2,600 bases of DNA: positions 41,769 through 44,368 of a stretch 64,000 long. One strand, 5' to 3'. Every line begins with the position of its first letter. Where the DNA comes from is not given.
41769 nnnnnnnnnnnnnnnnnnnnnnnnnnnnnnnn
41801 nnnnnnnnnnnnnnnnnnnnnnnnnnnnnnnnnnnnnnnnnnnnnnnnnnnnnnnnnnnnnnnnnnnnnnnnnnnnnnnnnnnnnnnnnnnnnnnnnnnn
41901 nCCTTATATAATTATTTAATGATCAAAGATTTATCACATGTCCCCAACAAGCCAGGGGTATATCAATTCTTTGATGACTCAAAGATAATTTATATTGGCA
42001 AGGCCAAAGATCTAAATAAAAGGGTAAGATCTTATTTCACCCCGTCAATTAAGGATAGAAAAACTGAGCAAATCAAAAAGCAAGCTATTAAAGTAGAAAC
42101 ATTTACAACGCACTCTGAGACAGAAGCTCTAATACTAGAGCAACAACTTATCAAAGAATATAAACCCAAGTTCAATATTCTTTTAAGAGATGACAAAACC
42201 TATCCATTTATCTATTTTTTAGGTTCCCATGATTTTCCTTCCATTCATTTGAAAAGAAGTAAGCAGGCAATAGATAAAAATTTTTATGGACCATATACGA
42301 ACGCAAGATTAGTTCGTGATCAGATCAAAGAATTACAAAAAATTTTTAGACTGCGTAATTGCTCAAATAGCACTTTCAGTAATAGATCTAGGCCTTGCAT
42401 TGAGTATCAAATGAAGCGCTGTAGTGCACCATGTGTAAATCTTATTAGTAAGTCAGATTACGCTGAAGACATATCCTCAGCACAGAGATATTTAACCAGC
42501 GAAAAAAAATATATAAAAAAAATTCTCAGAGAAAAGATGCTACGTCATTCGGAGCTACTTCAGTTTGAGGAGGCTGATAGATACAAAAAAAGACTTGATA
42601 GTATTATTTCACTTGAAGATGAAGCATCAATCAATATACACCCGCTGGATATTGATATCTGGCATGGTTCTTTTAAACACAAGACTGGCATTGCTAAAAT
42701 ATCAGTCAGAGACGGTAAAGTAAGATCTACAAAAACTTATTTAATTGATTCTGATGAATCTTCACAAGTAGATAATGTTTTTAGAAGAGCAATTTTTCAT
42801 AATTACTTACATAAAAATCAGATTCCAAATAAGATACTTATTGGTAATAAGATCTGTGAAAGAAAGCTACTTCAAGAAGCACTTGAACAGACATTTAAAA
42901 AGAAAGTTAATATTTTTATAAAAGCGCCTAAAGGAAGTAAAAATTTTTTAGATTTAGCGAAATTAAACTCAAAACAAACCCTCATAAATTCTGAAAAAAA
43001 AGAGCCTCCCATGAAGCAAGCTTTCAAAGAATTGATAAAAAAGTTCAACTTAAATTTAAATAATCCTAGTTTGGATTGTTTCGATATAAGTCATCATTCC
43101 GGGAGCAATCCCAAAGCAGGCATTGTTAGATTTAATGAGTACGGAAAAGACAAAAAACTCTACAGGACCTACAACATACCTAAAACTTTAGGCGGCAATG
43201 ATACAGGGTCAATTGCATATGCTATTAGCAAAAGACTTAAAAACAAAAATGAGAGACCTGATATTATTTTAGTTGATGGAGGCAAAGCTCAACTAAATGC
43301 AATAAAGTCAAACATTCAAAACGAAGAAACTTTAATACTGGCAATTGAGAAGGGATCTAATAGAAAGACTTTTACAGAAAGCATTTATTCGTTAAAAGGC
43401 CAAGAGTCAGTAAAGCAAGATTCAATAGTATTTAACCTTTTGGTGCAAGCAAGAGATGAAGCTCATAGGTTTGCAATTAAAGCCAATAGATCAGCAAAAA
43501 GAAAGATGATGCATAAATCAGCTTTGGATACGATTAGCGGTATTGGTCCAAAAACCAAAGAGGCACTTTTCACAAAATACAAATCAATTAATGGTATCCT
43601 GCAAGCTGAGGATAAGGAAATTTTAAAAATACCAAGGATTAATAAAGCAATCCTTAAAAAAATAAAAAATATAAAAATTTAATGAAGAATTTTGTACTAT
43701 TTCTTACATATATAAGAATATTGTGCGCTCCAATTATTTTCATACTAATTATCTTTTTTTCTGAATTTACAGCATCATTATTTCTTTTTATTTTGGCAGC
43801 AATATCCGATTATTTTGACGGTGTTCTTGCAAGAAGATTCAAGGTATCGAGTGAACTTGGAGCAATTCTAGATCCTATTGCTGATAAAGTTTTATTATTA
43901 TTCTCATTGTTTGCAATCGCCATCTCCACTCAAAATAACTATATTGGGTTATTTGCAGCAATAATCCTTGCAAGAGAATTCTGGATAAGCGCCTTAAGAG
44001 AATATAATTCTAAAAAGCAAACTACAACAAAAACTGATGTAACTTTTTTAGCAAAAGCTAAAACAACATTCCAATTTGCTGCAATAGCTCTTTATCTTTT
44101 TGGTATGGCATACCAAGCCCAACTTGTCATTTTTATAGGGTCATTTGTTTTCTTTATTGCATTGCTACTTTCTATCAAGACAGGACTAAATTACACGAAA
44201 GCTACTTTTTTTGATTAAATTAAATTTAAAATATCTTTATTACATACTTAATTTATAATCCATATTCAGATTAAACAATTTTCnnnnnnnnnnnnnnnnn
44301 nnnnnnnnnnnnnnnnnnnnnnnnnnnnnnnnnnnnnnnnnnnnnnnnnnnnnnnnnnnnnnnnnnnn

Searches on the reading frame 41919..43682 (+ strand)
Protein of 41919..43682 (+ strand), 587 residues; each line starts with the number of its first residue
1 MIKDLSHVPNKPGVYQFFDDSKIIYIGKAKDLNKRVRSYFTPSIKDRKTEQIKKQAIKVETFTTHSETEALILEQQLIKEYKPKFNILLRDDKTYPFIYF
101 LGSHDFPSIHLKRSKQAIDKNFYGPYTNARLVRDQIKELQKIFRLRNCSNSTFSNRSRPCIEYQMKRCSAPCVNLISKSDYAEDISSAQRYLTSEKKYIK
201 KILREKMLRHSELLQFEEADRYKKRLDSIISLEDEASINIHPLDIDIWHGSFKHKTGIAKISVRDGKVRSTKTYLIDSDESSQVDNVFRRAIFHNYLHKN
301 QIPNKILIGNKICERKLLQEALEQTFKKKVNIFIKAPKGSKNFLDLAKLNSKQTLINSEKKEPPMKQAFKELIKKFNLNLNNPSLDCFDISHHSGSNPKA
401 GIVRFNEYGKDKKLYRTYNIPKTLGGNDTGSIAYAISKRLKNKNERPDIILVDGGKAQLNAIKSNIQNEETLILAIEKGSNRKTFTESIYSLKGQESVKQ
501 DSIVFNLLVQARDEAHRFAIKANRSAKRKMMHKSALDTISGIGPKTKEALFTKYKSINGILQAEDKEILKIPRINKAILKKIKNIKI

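Call 7: search_protein_families(library=ncbifam, proteins=[window:41919-43682:+], max_evalue=0.00001)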
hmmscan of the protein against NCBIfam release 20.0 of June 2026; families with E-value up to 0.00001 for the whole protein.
window:41919-43682:+ (587 aa): 14 families
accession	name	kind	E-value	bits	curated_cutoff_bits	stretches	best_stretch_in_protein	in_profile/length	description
TIGR00194.1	uvrC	equivalog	2.1e-134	449.3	285.45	1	3-566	3-573/574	excinuclease ABC subunit UvrC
NF001824.0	PRK00558.1-5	equivalog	3.1e-89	300.1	451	1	6-582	12-640/652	excinuclease ABC subunit UvrC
NF011262.0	PRK14668.1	equivalog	3e-87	293.3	544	1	6-583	11-574/577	excinuclease ABC subunit C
NF011261.0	PRK14667.1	equivalog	4.2e-87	293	818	1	4-584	9-563/567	excinuclease ABC subunit C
NF011260.0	PRK14666.1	equivalog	3.2e-84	284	649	2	4-312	5-317/698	excinuclease ABC subunit C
NF011263.0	PRK14669.1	equivalog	3e-82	277.1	1108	1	5-570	7-588/624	excinuclease ABC subunit C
NF011264.0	PRK14670.1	equivalog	3.8e-55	187.3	1021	1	3-585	10-588/602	excinuclease ABC subunit C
NF005906.0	PRK07883.1-4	equivalog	1.5e-53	182.1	495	1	5-273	209-480/563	DEDD exonuclease domain-containing protein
NF011266.0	PRK14672.1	equivalog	5.2e-50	170.5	1504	2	8-233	18-240/691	excinuclease ABC subunit C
NF005907.0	PRK07883.1-5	equivalog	2.1e-40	138.7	454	1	7-231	226-453/584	DEDD exonuclease domain-containing protein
NF005905.0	PRK07883.1-3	equivalog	5.1e-29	101.3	508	1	6-232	221-446/581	DEDD exonuclease domain-containing protein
NF005904.0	PRK07883.1-2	equivalog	2.4e-25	88.9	969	1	7-230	228-453/584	DEDD exonuclease domain-containing protein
NF007833.0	PRK10545.1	equivalog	1.6e-19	70.2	367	1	5-188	28-209/289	excinuclease Cho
NF005903.0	PRK07883.1-1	equivalog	2.3e-11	42.9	1038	1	7-227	244-462/642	DEDD exonuclease domain-containing protein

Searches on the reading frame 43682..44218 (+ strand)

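Call 7: search_protein_families(library=ncbifam, proteins=[window:43682-44218:+], max_evalue=0.00001)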
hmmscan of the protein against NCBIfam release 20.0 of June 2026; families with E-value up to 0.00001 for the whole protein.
window:43682-44218:+ (178 aa): 5 families
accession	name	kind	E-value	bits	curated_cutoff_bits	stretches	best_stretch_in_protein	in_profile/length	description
TIGR00560.1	pgsA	equivalog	3.9e-33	115.5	109.1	1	5-174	4-175/183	CDP-diacylglycerol--glycerol-3-phosphate 3-phosphatidyltransferase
NF008090.0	PRK10832.1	equivalog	6.2e-27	94.9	304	1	4-176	5-176/182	CDP-diacylglycerol--glycerol-3-phosphate 3-phosphatidyltransferase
NF053678.1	ClpnSynClsA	equivalog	7.8e-18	65.3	240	1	8-145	9-143/180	cardiolipin synthase ClsA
NF040950.1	archin_ph_syn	equivalog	2.5e-06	27.5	180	1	8-134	29-155/191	archaetidylinositol phosphate synthase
TIGR00473.1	pssA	equivalog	2.8e-06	27.5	107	1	21-82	12-73/153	CDP-diacylglycerol--serine O-phosphatidyltransferase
